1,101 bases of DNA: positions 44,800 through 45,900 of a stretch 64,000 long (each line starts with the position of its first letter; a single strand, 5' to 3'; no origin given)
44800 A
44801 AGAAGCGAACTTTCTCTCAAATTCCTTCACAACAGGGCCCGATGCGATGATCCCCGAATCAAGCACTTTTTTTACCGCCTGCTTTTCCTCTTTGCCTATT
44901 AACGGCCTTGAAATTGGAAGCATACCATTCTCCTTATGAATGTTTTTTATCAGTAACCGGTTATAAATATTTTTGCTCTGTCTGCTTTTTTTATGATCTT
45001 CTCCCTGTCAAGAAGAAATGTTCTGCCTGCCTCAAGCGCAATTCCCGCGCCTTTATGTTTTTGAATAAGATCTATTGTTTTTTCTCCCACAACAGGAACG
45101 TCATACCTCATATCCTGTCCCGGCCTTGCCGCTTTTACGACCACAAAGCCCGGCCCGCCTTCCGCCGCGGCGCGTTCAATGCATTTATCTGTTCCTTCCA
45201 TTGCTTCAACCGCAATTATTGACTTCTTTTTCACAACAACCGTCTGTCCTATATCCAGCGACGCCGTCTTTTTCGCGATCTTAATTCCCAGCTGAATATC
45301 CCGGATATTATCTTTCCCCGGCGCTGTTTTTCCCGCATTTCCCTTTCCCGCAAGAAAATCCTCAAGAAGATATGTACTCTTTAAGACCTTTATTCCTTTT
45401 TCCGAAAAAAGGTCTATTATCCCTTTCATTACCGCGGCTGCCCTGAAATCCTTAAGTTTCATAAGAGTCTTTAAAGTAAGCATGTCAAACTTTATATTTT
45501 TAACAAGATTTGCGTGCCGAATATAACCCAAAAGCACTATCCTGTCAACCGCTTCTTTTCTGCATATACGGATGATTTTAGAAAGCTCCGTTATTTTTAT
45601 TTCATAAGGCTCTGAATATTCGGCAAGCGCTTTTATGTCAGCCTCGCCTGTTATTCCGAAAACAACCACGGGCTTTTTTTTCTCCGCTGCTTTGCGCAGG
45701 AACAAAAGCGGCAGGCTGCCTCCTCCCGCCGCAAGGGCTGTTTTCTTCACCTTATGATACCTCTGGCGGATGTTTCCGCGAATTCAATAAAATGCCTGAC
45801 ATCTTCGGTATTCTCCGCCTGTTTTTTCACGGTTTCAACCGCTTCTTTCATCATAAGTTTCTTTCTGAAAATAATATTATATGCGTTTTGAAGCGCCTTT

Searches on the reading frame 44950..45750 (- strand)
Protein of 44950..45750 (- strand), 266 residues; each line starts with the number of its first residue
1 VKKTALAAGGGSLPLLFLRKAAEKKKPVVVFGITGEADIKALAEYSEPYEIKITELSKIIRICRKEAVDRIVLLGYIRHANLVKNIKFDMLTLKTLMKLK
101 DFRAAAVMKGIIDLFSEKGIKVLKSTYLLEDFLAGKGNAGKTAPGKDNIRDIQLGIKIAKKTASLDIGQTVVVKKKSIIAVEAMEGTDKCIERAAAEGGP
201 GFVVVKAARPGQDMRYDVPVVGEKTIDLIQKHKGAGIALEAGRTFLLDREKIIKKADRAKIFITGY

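Call 73: search_protein_families(library=pfam, proteins=[window:44950-45750:-], max_evalue=0.0001)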
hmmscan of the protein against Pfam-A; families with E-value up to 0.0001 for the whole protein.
window:44950-45750:- (266 aa): 2 families
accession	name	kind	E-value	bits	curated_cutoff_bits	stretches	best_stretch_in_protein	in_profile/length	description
PF06230.17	LpxI_C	-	2.1e-45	154.2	25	1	136-263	2-130/131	LpxI C-terminal domain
PF17930.7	LpxI_N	-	2.4e-29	102.4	25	1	4-131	2-128/129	LpxI N-terminal domain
